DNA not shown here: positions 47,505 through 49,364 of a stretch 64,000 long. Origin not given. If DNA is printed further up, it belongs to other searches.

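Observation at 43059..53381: Accessory catabolic island: PaaK-like CoA ligase + SSS/DUF4212 transporter + stand-alone 5S-type carboxyltransferase + XDH-family molybdoenzyme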

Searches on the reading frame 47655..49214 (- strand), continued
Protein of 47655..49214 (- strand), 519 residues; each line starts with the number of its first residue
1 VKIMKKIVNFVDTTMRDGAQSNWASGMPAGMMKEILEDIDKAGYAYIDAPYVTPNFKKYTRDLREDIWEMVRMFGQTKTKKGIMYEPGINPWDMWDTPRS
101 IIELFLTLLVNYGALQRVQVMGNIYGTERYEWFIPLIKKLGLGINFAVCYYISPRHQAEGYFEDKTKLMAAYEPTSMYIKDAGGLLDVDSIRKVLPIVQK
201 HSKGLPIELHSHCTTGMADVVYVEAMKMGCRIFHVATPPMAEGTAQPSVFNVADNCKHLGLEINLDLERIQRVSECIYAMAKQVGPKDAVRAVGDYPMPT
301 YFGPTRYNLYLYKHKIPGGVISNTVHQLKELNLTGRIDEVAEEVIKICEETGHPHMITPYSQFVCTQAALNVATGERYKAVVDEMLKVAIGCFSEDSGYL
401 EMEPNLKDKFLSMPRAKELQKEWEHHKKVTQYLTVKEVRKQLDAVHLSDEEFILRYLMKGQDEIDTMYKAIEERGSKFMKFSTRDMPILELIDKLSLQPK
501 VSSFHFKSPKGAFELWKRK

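Call 65: get_annotated_region(hit=H16, flank=7000)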
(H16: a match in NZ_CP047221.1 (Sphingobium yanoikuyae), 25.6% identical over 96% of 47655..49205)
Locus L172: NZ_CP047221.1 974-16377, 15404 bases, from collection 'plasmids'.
description: Sphingobium yanoikuyae strain YC-JY1 plasmid unnamed2, complete sequence
organism: Sphingobium yanoikuyae (NCBI taxid 13690)
taxonomy: Bacteria; Pseudomonadota; Alphaproteobacteria; Sphingomonadales; Sphingomonadaceae; Sphingobium; Sphingobium yanoikuyae
host: -; source: cell culture,sludge; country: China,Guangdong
typing (MOB-suite, as given by PLSDB): mobilizable; relaxase MOBP
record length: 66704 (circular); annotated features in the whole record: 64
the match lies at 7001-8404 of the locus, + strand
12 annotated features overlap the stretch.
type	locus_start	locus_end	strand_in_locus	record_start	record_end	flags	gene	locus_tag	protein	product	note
CDS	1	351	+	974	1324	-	-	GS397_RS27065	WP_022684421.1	hypothetical protein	-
CDS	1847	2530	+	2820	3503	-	-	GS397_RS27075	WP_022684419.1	nuclear transport factor 2 family protein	-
CDS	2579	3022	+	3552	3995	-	-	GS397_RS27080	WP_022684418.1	thioesterase family protein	-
CDS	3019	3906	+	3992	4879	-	-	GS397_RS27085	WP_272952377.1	3-keto-5-aminohexanoate cleavage protein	-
CDS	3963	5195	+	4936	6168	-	-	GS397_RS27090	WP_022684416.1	Tm-1-like ATP-binding domain-containing protein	-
CDS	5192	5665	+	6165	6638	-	-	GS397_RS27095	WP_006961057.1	acetyl-CoA carboxylase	GO:0006633 - fatty acid biosynthetic process [Evidence IEA]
CDS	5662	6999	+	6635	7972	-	-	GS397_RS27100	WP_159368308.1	biotin carboxylase N-terminal domain-containing protein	-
CDS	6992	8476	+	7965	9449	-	-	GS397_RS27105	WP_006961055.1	biotin carboxyl carrier protein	-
CDS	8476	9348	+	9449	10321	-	-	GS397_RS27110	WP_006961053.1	HAD hydrolase-like protein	-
CDS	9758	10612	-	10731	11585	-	-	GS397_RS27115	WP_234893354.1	transposase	GO:0006313 - DNA transposition [Evidence IEA]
CDS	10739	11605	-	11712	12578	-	-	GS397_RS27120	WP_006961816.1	recombinase family protein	GO:0006310 - DNA recombination [Evidence IEA]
CDS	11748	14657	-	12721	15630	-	-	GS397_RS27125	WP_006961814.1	Tn3 family transposase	-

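Call 66: get_annotated_region(hit=H1, flank=7000)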
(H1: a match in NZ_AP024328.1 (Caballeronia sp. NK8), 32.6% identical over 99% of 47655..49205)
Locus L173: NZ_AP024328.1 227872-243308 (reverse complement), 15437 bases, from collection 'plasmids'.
description: Caballeronia sp. NK8 plasmid pNK84, complete sequence
organism: Caballeronia sp. NK8 (NCBI taxid 140098)
taxonomy: Bacteria; Pseudomonadota; Betaproteobacteria; Burkholderiales; Burkholderiaceae; Caballeronia; Caballeronia sp. NK8
host: -; source: -; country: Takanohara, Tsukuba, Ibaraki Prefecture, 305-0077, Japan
typing (MOB-suite, as given by PLSDB): mobilizable; relaxase MOBP
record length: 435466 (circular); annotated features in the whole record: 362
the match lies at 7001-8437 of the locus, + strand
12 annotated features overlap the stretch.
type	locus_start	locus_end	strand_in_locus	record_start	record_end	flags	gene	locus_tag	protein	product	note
CDS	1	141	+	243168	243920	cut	-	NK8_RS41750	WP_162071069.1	GntR family transcriptional regulator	-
CDS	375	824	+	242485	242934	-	-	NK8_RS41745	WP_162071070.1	MerR family transcriptional regulator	GO:0006355 - regulation of DNA-templated transcription [Evidence IEA]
CDS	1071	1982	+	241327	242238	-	-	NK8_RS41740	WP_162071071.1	acetoacetate decarboxylase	-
CDS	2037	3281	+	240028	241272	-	-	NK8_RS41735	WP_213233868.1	saccharopine dehydrogenase NADP-binding domain-containing protein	-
CDS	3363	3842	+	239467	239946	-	-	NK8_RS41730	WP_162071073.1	MerR family transcriptional regulator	GO:0006355 - regulation of DNA-templated transcription [Evidence IEA]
CDS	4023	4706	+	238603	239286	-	-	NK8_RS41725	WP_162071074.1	type 1 glutamine amidotransferase domain-containing protein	-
CDS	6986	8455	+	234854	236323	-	-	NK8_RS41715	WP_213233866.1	pyruvate carboxylase subunit B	-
CDS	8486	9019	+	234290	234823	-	accB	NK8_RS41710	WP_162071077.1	acetyl-CoA carboxylase biotin carboxyl carrier protein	GO:0006633 - fatty acid biosynthetic process [Evidence IEA]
CDS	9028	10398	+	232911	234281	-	accC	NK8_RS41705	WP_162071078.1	acetyl-CoA carboxylase biotin carboxylase subunit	GO:0006633 - fatty acid biosynthetic process [Evidence IEA]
CDS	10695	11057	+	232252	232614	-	-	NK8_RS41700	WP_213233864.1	DUF485 domain-containing protein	-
CDS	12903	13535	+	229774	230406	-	-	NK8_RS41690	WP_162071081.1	carbonic anhydrase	-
CDS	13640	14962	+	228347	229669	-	-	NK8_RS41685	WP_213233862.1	adenosylmethionine--8-amino-7-oxononanoate transaminase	GO:0009102 - biotin biosynthetic process [Evidence IEA]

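Call 77: find_encoding_contigs(protein=P0006, flank=10000, max_places=2)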
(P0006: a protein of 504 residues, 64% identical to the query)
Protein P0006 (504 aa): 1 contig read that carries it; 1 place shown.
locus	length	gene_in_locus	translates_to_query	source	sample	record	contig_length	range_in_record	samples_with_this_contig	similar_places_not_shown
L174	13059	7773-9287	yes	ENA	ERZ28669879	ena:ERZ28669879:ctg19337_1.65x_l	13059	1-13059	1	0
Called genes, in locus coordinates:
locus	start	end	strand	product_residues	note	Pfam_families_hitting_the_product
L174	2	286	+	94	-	?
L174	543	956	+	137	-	PF02579:Nitro_FeMo-Co (weak)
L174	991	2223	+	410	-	PF01656:CbiA, PF02374:ArsA_ATPase (weak), PF09140:MipZ (weak), PF10609:ParA, PF13614:AAA_31 (weak), PF02579:Nitro_FeMo-Co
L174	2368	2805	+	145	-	PF01592:NifU_N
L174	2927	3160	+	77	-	-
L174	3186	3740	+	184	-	PF10609:ParA (faint)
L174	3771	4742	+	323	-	PF00142:Fer4_NifH (faint), PF01656:CbiA, PF10609:ParA (faint), PF12838:Fer4_7 (faint), PF00037:Fer4 (weak), PF12797:Fer4_2 (faint), PF14697:Fer4_21 (weak)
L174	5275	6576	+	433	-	PF13458:Peripla_BP_6, PF13433:Peripla_BP_5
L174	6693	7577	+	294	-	PF05853:BKACE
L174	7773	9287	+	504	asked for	PF00682:HMGL-like (weak), PF02436:PYC_OADA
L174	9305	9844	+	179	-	PF00364:Biotin_lipoyl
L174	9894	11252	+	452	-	PF00289:Biotin_carb_N, PF02222:ATP-grasp, PF02786:CPSase_L_D2, PF07478:Dala_Dala_lig_C, PF02785:Biotin_carb_C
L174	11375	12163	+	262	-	PF09339:HTH_IclR, PF01614:IclR_C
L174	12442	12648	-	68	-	-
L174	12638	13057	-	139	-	?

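Call 78: find_encoding_contigs(protein=P0003, flank=10000, max_places=2)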
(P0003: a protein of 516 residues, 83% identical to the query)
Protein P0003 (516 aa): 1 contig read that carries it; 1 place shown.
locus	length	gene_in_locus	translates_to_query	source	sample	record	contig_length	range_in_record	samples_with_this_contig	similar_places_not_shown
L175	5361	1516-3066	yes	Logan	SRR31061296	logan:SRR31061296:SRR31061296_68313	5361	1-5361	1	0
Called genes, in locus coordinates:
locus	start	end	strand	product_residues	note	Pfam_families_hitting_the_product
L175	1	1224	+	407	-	?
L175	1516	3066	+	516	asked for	PF00682:HMGL-like, PF02436:PYC_OADA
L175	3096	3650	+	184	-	PF00364:Biotin_lipoyl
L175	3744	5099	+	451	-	PF00289:Biotin_carb_N, PF02222:ATP-grasp, PF02786:CPSase_L_D2, PF07478:Dala_Dala_lig_C, PF02785:Biotin_carb_C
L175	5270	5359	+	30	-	?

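Call 85: search_protein_families(library=pfam, proteins=[L175:1-1224:+, L175:3096-3650:+, L175:3744-5099:+], max_evalue=1)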
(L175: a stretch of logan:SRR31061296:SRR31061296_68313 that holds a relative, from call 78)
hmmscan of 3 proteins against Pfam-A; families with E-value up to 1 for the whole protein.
L175:1-1224:+ (407 aa): 3 families
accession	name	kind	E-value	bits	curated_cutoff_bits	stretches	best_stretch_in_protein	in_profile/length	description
PF14535.12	AMP-binding_C_2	-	1.6e-08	35.1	25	1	310-398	2-89/96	AMP-binding enzyme C-terminal domain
PF00501.34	AMP-binding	-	0.00088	18.6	29.9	1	27-259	136-373/384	AMP-binding enzyme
PF04443.18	LuxE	-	0.022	14.1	24.9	1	200-302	276-375/391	Acyl-protein synthetase, LuxE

L175:3096-3650:+ (184 aa): 4 families
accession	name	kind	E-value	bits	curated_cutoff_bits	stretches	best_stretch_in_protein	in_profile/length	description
PF00364.28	Biotin_lipoyl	-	1.2e-13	51.1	22.1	1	109-181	3-73/73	Biotin-requiring enzyme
PF13533.13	Biotin_lipoyl_2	-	7.6e-05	22.9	29.8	2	152-174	2-24/32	Biotin-lipoyl like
PF01597.25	GCV_H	-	0.0014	19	22.2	1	130-164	40-74/122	Glycine cleavage H-protein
PF13375.12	RnfC_N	-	0.032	14.7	25.6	1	127-165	44-81/101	RnfC Barrel sandwich hybrid domain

L175:3744-5099:+ (451 aa): 9 families
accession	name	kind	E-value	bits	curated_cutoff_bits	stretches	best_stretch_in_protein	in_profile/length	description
PF02786.22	CPSase_L_D2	-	1.7e-74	250.3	19.8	1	118-325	3-209/211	Carbamoyl-phosphate synthase L chain, ATP binding domain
PF02785.25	Biotin_carb_C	-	2.7e-39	134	32.4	1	339-445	1-107/108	Biotin carboxylase C-terminal domain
PF00289.28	Biotin_carb_N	-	4e-39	133.9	25.5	1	4-110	2-109/110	Biotin carboxylase, N-terminal domain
PF07478.18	Dala_Dala_lig_C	-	1.3e-12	48.1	24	1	142-294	26-174/204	D-ala D-ala ligase C-terminus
PF02222.28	ATP-grasp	-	2.2e-08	34.4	27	1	132-295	10-162/179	ATP-grasp domain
PF14398.11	ATPgrasp_YheCD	-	0.00066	19.5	26.8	1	129-185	26-81/255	YheC/D like ATP-grasp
PF02655.19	ATP-grasp_3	-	0.019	15.5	23.2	1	154-297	33-158/160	ATP-grasp domain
PF14397.11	ATPgrasp_ST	-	0.047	13.3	31.4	1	111-181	16-89/278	Sugar-transfer associated ATP-grasp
PF05239.21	PRC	-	0.14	12.6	21.2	1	271-323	20-76/78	PRC-barrel domain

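Call 93: list_cluster_members(proteins=[P0001, P0002])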
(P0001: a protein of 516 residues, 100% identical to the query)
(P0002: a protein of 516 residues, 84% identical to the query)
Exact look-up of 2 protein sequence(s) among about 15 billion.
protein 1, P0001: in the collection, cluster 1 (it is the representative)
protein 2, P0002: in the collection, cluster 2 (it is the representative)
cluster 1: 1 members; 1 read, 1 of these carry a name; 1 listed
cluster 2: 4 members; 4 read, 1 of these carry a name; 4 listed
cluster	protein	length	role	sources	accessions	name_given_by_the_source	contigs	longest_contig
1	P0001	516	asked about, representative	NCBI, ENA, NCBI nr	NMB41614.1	MAG: hypothetical protein GX996_06740 [Firmicutes bacterium] | hypothetical protein [Bacillota bacterium]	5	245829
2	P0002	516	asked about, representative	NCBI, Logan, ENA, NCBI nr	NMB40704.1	MAG: hypothetical protein GX996_02060 [Firmicutes bacterium] | hypothetical protein [Bacillota bacterium]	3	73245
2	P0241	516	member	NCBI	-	-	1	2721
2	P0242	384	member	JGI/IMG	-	-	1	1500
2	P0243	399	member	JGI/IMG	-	-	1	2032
